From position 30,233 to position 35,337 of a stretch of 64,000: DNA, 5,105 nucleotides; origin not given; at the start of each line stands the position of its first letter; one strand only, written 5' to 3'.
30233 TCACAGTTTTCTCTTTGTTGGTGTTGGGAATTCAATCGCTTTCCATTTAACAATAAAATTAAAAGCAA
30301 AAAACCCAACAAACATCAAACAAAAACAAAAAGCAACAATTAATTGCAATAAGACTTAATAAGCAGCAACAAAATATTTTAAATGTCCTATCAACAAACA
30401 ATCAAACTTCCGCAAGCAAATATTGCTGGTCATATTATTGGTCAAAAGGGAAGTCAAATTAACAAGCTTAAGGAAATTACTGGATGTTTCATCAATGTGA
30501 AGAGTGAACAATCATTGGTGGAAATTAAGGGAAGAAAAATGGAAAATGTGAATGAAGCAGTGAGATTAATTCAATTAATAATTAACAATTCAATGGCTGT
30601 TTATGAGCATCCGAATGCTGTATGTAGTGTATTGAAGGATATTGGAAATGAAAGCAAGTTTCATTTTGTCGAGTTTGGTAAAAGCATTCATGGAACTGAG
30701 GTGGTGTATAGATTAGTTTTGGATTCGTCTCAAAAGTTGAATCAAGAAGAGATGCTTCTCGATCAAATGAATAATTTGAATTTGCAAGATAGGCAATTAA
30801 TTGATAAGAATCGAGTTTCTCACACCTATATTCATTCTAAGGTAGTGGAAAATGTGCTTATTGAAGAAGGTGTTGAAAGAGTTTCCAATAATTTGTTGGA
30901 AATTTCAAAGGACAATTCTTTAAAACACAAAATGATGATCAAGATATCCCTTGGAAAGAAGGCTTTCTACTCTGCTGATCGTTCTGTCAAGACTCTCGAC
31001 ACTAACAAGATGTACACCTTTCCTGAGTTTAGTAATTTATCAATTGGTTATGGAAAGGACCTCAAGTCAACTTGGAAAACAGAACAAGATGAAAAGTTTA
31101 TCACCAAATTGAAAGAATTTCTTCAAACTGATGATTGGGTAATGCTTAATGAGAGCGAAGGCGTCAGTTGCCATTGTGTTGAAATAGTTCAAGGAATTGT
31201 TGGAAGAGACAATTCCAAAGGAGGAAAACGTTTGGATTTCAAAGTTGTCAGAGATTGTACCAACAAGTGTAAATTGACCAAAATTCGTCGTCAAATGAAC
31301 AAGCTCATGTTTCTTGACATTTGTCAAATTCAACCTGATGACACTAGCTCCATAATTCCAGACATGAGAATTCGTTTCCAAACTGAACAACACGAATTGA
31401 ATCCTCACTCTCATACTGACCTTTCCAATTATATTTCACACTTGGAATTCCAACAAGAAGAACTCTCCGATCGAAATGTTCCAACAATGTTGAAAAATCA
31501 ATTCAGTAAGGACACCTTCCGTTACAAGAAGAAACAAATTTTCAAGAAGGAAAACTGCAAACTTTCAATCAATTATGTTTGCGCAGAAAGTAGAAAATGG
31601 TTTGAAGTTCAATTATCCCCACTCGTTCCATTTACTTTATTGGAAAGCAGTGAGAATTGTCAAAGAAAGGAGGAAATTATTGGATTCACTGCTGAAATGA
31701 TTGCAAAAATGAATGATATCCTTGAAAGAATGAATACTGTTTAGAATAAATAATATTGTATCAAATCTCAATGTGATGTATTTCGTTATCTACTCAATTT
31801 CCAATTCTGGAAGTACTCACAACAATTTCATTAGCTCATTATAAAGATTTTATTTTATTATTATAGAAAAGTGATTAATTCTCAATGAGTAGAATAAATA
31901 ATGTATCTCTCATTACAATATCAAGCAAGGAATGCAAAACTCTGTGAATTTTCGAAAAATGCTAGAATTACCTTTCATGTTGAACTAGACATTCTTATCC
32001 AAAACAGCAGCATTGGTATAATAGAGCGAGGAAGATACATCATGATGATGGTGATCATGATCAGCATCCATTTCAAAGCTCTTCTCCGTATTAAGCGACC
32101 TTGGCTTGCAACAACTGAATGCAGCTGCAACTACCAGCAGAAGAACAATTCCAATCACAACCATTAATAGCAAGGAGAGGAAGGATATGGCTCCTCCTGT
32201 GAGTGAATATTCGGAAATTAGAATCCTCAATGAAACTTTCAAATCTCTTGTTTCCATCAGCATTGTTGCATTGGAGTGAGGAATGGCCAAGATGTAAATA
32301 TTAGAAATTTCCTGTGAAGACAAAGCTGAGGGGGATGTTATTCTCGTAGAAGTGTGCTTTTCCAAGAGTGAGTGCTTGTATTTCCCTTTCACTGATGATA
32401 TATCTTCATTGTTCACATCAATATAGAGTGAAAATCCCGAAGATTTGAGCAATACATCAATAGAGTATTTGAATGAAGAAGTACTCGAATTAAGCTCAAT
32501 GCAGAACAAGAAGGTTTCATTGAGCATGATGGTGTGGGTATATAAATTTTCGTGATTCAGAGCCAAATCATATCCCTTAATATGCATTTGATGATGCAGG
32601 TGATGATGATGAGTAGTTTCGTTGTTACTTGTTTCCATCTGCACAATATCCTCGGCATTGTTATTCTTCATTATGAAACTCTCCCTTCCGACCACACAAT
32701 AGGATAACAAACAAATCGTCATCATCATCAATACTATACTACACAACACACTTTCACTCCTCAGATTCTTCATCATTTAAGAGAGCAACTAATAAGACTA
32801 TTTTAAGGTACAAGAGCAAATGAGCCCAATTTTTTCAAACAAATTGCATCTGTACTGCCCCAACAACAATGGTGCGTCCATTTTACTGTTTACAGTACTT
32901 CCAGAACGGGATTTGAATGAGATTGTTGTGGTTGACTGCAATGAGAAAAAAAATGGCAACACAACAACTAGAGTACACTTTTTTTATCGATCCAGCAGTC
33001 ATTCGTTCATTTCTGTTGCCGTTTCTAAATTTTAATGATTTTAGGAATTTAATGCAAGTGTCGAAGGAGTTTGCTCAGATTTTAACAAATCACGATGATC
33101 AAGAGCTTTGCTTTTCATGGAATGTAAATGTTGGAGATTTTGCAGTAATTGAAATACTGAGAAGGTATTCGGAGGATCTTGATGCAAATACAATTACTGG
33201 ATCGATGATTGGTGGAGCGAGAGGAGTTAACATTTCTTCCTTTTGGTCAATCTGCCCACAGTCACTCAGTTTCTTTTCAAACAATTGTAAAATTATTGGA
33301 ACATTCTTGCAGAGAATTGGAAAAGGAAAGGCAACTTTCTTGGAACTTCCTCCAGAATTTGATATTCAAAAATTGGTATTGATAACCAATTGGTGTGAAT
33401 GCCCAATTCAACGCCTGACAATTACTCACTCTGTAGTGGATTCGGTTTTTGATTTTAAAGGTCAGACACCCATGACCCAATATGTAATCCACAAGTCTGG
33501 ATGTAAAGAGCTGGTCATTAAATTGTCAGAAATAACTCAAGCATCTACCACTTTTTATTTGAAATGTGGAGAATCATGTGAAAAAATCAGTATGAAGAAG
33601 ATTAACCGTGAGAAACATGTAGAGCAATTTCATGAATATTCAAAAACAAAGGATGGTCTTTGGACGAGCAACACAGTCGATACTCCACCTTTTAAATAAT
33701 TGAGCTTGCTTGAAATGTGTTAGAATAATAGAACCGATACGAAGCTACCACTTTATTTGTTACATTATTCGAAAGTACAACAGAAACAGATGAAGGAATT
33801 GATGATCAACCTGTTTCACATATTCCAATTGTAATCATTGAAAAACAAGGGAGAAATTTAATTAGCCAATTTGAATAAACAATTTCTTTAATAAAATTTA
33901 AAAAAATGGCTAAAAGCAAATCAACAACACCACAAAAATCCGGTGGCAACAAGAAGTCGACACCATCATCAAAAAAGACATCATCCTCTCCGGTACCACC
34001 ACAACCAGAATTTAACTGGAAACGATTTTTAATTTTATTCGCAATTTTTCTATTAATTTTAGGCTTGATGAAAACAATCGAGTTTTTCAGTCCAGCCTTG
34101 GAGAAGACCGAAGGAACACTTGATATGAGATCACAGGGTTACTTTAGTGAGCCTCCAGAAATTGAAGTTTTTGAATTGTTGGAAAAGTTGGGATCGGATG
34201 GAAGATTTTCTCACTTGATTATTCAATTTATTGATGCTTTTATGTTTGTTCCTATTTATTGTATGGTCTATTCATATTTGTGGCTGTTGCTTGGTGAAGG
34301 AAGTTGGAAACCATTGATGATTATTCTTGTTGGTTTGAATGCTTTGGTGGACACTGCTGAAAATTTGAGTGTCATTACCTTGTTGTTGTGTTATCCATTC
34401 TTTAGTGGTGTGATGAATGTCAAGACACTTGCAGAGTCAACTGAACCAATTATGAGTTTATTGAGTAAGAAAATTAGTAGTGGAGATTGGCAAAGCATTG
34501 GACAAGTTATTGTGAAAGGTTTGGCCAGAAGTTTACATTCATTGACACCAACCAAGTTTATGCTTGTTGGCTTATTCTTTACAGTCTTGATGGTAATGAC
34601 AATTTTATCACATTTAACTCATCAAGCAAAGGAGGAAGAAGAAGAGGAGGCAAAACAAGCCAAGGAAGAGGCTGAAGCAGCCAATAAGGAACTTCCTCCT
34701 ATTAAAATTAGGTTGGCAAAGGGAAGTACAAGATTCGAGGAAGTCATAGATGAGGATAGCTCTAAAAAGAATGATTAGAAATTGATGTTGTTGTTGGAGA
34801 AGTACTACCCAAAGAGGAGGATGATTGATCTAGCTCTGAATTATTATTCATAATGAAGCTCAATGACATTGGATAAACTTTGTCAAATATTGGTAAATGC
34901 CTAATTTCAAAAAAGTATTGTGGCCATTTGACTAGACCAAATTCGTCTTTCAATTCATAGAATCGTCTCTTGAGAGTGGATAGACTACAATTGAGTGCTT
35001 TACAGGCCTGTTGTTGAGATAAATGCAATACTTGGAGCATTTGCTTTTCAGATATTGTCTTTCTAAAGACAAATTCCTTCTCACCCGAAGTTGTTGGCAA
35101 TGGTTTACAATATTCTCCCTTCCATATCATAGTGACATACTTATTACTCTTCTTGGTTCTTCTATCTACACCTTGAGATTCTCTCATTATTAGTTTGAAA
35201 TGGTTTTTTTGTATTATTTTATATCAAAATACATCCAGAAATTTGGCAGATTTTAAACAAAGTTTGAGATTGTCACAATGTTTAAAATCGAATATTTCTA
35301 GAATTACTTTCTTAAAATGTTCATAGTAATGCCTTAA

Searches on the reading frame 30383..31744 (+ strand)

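Call 28: search_protein_families(library=pfam, proteins=[window:30383-31744:+], max_evalue=0.001)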
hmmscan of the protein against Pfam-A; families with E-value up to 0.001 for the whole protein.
window:30383-31744:+ (453 aa): 1 family
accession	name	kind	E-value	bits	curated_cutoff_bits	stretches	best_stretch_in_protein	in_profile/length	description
PF00013.35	KH_1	-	8.5e-11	41.9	21.5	1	6-64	3-65/66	KH domain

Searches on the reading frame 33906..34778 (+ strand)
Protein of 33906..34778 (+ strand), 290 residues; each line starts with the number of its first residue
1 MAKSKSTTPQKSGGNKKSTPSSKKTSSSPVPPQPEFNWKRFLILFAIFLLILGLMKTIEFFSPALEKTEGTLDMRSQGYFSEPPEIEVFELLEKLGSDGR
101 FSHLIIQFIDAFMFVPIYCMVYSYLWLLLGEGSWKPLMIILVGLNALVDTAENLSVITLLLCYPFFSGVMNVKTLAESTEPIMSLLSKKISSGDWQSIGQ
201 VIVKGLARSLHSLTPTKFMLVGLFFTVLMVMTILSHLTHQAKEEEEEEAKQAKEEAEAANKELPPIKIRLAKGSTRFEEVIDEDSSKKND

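Call 28: search_protein_families(library=pfam, proteins=[window:33906-34778:+], max_evalue=0.001)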
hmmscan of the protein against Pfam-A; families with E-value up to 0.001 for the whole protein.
window:33906-34778:+ (290 aa): 0 families

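Call 37: find_encoding_contigs(protein=window:33906-34775:+, flank=10000, max_places=3)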
Protein window:33906-34775:+ (290 aa): no gene with exactly this product is on record in the collection.

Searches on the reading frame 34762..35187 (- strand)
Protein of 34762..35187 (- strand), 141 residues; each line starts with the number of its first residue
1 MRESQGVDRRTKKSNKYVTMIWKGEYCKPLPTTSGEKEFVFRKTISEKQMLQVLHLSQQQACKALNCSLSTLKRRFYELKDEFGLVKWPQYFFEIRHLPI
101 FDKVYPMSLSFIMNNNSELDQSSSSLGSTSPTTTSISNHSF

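Call 28: search_protein_families(library=pfam, proteins=[window:34762-35187:-], max_evalue=0.001)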
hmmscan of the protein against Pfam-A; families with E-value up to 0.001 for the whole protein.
window:34762-35187:- (141 aa): 1 family
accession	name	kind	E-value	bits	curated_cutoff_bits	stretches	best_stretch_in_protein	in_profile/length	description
PF02042.20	RWP-RK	-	4e-07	30.3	29.3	1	45-90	2-43/49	RWP-RK domain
